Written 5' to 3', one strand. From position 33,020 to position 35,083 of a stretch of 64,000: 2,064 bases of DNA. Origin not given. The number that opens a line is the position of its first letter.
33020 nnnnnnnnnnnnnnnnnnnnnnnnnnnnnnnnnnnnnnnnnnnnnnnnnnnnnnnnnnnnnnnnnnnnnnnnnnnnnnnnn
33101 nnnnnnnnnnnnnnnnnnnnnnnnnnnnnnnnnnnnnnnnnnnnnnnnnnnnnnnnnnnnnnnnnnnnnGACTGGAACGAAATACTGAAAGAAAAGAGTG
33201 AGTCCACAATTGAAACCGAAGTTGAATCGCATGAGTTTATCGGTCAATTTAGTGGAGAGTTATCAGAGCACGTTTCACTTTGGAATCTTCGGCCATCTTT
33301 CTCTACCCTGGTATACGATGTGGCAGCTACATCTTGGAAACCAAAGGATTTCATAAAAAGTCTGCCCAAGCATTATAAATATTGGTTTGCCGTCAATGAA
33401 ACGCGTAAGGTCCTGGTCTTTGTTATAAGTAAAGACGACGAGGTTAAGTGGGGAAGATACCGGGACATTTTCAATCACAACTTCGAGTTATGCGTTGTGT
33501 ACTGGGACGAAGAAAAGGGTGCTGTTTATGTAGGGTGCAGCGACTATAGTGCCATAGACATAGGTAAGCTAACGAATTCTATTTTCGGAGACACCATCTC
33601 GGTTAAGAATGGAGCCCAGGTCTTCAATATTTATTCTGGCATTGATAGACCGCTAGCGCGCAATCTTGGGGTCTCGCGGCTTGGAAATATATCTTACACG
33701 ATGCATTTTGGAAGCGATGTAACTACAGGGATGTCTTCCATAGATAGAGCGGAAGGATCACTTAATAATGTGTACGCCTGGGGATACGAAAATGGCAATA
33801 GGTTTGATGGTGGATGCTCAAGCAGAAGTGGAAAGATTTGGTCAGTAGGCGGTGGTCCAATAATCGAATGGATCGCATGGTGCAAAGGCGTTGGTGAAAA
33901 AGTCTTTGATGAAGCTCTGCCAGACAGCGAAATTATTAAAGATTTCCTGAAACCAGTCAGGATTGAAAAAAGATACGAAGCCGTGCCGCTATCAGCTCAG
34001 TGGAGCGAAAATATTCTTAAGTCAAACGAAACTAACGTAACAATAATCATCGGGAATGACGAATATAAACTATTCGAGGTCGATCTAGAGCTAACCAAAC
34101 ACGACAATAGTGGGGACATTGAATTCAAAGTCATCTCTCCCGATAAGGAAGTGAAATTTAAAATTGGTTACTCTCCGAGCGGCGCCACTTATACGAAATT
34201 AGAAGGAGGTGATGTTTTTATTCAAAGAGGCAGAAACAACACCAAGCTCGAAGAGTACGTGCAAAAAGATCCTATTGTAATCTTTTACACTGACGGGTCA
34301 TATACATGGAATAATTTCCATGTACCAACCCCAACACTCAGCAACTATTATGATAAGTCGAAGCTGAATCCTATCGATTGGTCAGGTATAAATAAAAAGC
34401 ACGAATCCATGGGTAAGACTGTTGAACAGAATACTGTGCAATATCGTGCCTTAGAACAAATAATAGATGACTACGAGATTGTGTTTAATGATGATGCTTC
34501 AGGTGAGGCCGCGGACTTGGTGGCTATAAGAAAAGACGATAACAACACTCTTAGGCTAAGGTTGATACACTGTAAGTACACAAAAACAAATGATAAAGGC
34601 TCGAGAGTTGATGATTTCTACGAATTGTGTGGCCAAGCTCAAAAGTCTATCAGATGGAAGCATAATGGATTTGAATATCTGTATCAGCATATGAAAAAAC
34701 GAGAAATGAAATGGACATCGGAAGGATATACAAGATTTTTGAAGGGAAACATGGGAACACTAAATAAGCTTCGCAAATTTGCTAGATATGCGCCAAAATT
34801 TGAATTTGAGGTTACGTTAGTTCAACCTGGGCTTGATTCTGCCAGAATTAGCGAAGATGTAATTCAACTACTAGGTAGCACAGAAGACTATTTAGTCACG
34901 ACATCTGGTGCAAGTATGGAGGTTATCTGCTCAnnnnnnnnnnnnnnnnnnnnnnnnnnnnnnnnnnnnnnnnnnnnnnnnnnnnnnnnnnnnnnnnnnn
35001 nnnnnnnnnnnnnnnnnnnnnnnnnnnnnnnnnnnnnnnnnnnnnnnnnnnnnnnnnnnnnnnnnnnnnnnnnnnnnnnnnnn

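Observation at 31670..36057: AT-rich cargo cassette that may be an undescribed defence module: 1088-aa SF2 helicase with a nuclease-like C-terminus coupled to a minimal HAD phosphatase, plus an XRE regulator and a single-HKD PLD nuclease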

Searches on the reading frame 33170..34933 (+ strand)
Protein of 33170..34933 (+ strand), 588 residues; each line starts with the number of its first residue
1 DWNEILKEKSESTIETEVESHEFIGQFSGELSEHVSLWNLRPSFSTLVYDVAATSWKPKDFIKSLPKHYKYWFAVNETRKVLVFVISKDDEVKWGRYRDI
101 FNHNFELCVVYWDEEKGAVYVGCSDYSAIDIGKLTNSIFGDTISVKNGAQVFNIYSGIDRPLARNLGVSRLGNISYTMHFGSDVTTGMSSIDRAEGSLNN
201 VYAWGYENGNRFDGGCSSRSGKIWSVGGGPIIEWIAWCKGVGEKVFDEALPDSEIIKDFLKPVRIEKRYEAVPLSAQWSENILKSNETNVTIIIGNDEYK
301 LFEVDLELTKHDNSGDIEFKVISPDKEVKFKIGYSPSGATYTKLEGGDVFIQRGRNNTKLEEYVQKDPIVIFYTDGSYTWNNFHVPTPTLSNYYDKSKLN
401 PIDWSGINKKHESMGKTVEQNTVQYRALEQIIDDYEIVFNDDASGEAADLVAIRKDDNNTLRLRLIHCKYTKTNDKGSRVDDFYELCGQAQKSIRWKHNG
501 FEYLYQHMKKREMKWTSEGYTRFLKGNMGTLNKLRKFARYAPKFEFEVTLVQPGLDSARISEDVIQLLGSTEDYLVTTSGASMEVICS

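Call 40: predict_structure(alignment_id=A2)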
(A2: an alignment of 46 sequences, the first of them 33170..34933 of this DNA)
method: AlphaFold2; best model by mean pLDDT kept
length: 588 residues; sequences in the alignment: 46
mean_pLDDT: 85.9   pTM: 0.81
mean pLDDT of the five models: 85.9, 85.5, 85.3, 84.6, 83.9
residues with pLDDT >= 90: 332; 70-90: 182; 50-70: 38; < 50: 36
segments of 3 or more residues with pLDDT < 50: 2-10, 170-196
pLDDT, mean of each block of 10 residues (from residue 1): 41 65 88 86 94 87 92 95 93 69 90 93 92 92 86 88 65 33 40 54 86 88 90 93 86 68 89 90 85 95 93 92 96 90 96 91 91 91 85 88 92 94 96 97 93 92 96 68 92 90 94 94 97 89 90 90 92 92 95
secondary structure, 60 per line:
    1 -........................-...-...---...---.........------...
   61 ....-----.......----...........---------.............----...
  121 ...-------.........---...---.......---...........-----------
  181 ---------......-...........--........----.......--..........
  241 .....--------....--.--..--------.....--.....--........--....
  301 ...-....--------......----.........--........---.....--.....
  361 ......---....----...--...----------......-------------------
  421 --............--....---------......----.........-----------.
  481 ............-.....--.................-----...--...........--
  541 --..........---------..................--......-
elements in order: H2-25 E27-29 E43-51 H58-64 E70-76 E81-91 E101-113 E118-123 H131-139 E143-145 H149-155 E159-169 H190-195 E197-207 E210-217 E222-228 H231-245 H254-257 E273-277 H280-284 E290-294 E297-300 E305-308 E317-322 E327-335 E338-345 E349-353 E356-359 H360-366 E370-373 E378-380 E383-385 E399-401 H423-434 E437-440 E450-455 E460-468 H480-492 H494-498 H501-517 E523-525 H528-538 E543-552 H562-579 E582-587

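Call 88: fold_search(model_id=the predicted structure, library=pdb)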
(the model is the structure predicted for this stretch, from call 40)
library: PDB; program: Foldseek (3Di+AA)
matches with E <= 10: 605; with E <= 0.001: 4
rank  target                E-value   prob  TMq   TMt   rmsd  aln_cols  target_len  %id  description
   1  9dc4_B                1.4e-04  0.23  0.09  0.09  21.2       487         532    8  Transferrin Binding Protein A in complex with transferrin binding protein B, transferrin and globular domain of TonB (released 2026-03-04)
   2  2owl_B                3.1e-04  1.00  0.21  0.35   9.4       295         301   10  Crystal structure of E. coli RdgC (released 2007-03-20)
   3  9clm_B                4.5e-04  0.18  0.09  0.09  21.0       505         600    7  Transferrin Binding Protein A in complex with transferrin binding protein B and two molecules of transferrin (released 2026-03-04)
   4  2owy_A                7.8e-04  1.00  0.24  0.39   7.6       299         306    7  The recombination-associated protein RdgC adopts a novel toroidal architecture for DNA binding (released 2007-11-20)
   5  2owl_A                1.1e-03  1.00  0.21  0.36   7.7       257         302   10  Crystal structure of E. coli RdgC (released 2007-03-20)
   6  9yz4_B                1.1e-03  0.44  0.13  0.14  19.6       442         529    9  Neisseria gonorrhoeae Transferrin Binding Protein A in complex with Transferrin Binding Protein B and transferrin (iro (released 2026-03-04)
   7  9nhq_B                2.0e-03  0.14  0.09  0.10  21.9       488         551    6  The cryo-EM structure of NmTbpA and NmTbpB in a complex (released 2026-03-04)
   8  9s6b_D                4.2e-03  0.06  0.07  0.08  24.8       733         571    8  Aeropyrum pernix acylaminoacyl peptidase co-crystallized with meropenem. (released 2025-10-22)
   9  6mly_B                4.7e-03  0.08  0.09  0.08  22.7       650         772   10  Bifunctional GH43-CE Bacteroides eggerthii, BACEGG_01304 (released 2019-10-02)
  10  1w2t_A                6.8e-03  0.09  0.07  0.09  18.9       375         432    8  beta-fructosidase from Thermotoga maritima in complex with raffinose (released 2005-10-26)
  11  7e89_A                1.2e-02  0.08  0.11  0.10  24.7       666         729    8  CryoEM structure of human Kv4.2-DPP6S complex, extracellular region (released 2021-10-13)
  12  7qun_A                1.3e-02  0.08  0.11  0.10  27.7       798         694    9  CryoEM structure of mammalian AAP in complex with Meropenem (released 2022-11-16)
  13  4re6_B                1.5e-02  0.03  0.07  0.07  25.9       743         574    8  Acylaminoacyl peptidase complexed with a chloromethylketone inhibitor (released 2015-01-28)
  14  9s6b_B                1.8e-02  0.03  0.07  0.07  25.4       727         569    9  Aeropyrum pernix acylaminoacyl peptidase co-crystallized with meropenem. (released 2025-10-22)
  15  5ee4_B                2.3e-02  0.09  0.07  0.12  23.5       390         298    9  The crystal structure of HpuA from Kingella denitrificans in complex with human haemoglobin (released 2015-11-04)
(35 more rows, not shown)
